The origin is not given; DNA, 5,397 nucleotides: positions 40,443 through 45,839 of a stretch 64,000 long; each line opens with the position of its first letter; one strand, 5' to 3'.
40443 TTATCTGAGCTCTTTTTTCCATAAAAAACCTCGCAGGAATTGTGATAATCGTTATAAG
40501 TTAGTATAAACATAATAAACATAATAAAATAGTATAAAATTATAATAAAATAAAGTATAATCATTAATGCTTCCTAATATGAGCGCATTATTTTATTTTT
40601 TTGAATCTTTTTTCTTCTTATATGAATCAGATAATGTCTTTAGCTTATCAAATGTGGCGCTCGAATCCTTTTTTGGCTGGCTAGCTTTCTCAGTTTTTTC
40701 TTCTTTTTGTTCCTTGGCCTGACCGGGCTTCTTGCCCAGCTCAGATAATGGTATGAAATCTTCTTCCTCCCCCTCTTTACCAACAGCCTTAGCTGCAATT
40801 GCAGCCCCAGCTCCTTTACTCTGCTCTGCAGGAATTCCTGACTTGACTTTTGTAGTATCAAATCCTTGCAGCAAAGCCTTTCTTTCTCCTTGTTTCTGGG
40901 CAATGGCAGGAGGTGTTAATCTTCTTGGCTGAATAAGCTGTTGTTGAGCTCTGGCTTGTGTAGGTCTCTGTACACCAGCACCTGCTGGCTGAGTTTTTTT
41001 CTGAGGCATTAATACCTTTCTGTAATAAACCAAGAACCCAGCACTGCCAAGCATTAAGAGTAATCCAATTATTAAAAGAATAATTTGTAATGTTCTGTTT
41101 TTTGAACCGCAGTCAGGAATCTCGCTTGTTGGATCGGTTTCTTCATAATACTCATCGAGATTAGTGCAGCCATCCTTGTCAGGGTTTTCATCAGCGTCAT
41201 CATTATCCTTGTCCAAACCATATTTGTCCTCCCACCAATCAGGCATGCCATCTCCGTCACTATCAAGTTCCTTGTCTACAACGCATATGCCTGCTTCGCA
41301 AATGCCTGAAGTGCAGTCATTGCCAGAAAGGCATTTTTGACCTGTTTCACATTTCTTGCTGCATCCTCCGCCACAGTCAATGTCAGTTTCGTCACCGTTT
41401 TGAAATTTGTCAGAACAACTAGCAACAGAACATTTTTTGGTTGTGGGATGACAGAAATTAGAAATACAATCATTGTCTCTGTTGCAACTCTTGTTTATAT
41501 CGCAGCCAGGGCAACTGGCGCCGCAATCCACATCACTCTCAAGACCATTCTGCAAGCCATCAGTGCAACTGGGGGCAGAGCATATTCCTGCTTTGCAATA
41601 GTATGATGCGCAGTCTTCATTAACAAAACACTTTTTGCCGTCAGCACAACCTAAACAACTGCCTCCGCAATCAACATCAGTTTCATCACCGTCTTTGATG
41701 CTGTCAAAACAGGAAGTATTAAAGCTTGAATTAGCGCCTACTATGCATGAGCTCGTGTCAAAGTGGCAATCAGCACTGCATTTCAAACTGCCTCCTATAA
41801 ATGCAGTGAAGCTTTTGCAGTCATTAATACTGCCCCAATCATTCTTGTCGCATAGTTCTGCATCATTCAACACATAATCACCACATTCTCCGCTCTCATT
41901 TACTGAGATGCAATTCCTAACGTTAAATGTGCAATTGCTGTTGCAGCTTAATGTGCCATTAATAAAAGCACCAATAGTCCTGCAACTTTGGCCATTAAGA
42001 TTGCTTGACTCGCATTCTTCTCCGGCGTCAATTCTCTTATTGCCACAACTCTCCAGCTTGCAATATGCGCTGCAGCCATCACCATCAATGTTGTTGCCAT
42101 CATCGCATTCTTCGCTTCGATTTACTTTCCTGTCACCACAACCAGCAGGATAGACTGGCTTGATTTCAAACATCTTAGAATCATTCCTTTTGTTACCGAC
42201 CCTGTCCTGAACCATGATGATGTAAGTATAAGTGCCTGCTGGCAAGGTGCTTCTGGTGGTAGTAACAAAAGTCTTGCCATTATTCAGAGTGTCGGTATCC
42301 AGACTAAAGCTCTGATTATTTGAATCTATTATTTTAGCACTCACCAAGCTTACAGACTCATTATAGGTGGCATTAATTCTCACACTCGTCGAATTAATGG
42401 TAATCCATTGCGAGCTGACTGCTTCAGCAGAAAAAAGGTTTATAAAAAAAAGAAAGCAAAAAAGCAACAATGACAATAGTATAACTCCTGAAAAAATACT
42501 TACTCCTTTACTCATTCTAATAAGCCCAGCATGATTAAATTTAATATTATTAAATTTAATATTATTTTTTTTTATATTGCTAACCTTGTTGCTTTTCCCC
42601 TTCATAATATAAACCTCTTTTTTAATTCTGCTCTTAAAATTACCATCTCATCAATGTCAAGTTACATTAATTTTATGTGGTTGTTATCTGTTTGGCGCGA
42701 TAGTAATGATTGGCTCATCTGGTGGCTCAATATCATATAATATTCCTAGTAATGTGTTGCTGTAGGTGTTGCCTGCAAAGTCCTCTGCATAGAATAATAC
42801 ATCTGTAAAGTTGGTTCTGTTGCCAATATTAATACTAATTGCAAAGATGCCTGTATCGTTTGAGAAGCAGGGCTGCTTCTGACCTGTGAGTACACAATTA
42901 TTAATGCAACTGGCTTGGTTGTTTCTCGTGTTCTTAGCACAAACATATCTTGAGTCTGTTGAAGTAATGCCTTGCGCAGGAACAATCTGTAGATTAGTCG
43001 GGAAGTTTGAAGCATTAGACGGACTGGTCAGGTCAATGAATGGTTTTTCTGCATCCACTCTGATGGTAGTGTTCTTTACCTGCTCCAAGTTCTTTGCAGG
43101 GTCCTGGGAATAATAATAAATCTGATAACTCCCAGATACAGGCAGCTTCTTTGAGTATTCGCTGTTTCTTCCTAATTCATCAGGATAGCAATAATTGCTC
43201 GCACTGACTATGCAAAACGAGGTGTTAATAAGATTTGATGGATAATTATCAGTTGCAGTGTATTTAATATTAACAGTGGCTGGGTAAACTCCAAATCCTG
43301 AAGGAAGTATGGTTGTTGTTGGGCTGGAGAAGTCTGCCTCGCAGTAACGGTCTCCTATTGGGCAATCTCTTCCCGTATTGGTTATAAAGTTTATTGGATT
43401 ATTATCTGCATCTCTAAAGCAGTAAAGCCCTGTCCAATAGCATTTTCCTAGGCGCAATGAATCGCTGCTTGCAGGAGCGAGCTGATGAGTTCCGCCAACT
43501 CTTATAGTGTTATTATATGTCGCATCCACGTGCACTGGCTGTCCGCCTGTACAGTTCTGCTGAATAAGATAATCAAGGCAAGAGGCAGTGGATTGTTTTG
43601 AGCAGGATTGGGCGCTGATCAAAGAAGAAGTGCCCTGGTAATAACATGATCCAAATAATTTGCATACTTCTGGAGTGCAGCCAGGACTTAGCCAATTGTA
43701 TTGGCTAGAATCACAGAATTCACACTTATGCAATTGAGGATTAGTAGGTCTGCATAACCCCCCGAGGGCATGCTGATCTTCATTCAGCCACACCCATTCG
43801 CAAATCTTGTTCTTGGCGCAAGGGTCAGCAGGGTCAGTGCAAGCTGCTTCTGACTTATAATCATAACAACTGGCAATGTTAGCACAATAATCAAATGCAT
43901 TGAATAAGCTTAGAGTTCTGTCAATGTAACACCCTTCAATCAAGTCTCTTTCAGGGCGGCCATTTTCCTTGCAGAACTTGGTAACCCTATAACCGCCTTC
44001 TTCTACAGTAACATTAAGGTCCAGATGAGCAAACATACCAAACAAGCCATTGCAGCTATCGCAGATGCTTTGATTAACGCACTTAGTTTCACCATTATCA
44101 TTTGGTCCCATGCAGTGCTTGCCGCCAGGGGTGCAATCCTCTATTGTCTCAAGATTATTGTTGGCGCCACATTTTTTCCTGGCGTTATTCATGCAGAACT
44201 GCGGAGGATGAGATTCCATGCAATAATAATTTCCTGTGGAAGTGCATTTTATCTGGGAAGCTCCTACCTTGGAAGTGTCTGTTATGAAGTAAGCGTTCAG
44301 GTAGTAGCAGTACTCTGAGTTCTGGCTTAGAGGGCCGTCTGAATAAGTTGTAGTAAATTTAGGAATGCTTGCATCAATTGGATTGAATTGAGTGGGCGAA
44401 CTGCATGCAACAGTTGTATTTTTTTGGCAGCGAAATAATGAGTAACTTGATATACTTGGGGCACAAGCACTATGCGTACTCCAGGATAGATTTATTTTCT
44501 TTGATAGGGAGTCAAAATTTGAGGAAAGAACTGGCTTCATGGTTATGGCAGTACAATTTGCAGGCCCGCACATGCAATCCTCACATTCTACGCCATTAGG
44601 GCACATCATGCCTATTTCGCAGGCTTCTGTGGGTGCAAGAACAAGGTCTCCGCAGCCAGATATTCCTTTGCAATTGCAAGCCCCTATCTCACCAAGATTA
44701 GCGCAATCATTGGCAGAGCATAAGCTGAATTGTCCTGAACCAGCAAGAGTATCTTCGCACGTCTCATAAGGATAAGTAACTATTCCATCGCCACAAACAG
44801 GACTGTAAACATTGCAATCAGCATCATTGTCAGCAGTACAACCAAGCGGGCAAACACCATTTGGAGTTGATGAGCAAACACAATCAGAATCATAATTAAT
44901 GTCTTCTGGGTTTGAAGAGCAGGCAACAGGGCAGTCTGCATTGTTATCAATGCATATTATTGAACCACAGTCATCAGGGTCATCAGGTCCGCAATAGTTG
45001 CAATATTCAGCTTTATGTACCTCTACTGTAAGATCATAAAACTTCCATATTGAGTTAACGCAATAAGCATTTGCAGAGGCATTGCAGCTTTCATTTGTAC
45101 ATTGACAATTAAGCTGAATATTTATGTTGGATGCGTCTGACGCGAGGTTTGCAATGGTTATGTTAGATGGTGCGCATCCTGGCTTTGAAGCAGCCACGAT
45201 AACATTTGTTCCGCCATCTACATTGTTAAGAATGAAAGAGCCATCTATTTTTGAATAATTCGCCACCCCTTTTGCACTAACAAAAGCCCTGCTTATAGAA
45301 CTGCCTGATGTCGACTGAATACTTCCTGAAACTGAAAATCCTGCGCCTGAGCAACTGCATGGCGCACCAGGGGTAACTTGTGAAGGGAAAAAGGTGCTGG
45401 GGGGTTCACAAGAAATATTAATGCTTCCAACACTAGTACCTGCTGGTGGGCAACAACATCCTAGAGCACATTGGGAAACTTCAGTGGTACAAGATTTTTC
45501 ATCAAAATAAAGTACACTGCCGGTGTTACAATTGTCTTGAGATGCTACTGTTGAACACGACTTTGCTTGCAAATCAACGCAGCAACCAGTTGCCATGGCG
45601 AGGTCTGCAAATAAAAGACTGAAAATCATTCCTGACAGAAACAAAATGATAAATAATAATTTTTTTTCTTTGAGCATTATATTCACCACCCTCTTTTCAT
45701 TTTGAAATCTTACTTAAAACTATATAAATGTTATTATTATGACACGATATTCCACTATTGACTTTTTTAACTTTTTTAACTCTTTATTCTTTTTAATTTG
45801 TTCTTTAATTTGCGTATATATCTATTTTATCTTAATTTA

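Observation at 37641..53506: A 16-kb strictly co-oriented surface module: four pilin-like genes, one pilin-headed giant, a Myxo-repeat receptor-like membrane protein, two further giant Cys-rich secreted proteins and an embedded Memo-family enzyme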

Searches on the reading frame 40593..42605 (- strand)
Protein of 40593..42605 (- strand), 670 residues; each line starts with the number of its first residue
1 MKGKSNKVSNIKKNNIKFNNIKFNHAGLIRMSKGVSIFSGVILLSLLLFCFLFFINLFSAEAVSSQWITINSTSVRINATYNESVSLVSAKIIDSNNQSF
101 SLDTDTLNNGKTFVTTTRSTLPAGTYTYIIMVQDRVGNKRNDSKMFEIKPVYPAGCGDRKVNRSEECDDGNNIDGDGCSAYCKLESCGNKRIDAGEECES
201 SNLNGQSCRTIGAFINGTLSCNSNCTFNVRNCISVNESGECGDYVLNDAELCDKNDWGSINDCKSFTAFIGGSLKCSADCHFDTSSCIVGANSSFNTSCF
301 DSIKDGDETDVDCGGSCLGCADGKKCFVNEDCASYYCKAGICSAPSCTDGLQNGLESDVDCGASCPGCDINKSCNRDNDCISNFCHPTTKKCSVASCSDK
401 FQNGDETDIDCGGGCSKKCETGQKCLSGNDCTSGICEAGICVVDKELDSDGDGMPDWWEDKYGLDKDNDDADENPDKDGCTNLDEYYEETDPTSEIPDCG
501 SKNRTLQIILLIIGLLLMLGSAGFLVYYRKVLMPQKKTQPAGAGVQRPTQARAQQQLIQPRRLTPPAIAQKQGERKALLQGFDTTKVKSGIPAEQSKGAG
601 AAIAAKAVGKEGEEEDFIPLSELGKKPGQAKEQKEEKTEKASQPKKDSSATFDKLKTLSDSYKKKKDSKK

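Call 4: search_protein_families(library=pfam, proteins=[window:40593-42605:-], max_evalue=0.1)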
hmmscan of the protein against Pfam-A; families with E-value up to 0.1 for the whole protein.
window:40593-42605:- (670 aa): 3 families
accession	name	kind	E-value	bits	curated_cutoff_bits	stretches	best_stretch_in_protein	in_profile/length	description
PF13948.11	DUF4215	-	6e-05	23.7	27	1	156-183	21-47/47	Domain of unknown function (DUF4215)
PF19077.6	Big_13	-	0.00057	20.8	27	1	80-144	36-95/102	Bacterial Ig-like domain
PF14126.11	DUF4293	-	0.07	13.8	27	0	502-531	78-104/153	Domain of unknown function (DUF4293)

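Call 50: search_protein_families(library=ncbifam, proteins=[window:40593-42605:-], max_evalue=0.1)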
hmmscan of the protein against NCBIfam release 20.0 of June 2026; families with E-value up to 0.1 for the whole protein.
window:40593-42605:- (670 aa): 2 families
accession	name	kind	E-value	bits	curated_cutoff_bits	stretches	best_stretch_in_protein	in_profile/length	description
TIGR02232.1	myxo_disulf_rpt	repeat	1.6e-10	40.6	20.8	1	156-185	4-33/38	cysteine-rich acidic repeat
NF033761.1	gliding_GltJ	equivalog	0.0005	19.3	450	1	487-654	352-505/671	adventurous gliding motility protein GltJ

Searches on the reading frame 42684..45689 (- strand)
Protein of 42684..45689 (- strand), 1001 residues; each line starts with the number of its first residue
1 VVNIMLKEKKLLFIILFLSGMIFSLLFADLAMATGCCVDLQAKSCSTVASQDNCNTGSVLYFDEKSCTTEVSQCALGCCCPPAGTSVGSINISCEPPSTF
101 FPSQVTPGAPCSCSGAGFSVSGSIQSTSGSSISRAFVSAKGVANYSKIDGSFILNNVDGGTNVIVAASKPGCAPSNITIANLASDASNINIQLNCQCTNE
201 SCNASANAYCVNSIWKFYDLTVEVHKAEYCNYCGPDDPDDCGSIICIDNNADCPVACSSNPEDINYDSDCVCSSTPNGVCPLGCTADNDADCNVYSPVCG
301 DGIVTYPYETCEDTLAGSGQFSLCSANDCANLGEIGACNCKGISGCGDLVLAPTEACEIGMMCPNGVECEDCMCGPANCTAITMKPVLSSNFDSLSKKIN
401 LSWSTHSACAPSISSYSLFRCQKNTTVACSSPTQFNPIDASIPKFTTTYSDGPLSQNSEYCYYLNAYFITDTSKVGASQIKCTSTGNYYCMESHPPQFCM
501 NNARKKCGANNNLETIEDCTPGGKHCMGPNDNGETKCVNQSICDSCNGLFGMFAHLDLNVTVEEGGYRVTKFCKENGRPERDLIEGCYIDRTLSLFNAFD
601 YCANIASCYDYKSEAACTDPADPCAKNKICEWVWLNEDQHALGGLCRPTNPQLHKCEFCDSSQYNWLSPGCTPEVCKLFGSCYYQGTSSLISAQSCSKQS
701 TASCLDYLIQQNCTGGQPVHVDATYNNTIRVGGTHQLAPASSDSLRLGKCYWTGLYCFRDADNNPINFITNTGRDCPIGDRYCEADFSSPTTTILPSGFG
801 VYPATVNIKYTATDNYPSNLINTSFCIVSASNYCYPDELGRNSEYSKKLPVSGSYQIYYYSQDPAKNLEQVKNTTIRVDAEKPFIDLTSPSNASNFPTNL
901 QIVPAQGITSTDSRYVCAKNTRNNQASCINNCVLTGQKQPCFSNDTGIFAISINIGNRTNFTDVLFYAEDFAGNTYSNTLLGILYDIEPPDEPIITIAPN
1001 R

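Call 4: search_protein_families(library=pfam, proteins=[window:42684-45689:-], max_evalue=0.1)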
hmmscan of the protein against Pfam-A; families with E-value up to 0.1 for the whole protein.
window:42684-45689:- (1001 aa): 2 families
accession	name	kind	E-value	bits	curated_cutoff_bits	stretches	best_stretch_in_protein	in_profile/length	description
PF13620.12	CarboxypepD_reg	-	0.00027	21.7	32.3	1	119-193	1-81/82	Carboxypeptidase regulatory-like domain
PF16794.11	fn3_4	-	0.079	13.3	27.1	0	385-430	5-52/103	Fibronectin-III type domain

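Call 48: search_solved_structures(query=window:42684-45689:-, max_evalue=1)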
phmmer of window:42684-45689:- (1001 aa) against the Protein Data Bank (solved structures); distinct sequences matched with E-value up to 1: 2.
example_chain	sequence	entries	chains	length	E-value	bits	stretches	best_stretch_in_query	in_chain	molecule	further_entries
5ol7_A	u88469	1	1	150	0.98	10.5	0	253-313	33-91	DNA-directed DNA polymerase,DNA-directed DNA polymerase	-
5ol6_A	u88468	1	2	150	0.99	10.5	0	253-313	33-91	Nucleic acid binding, OB-fold, tRNA/helicase-type,DNA-directed DNA polymerase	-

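Call 50: search_protein_families(library=ncbifam, proteins=[window:42684-45689:-], max_evalue=0.1)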
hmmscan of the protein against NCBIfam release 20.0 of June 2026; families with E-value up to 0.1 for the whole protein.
window:42684-45689:- (1001 aa): 1 family
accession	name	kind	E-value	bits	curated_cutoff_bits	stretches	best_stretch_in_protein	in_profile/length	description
NF047446.1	barrel_OmpL47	domain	0.0036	17.7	40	0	849-878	39-68/68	OmpL47-type beta-barrel domain-containing protein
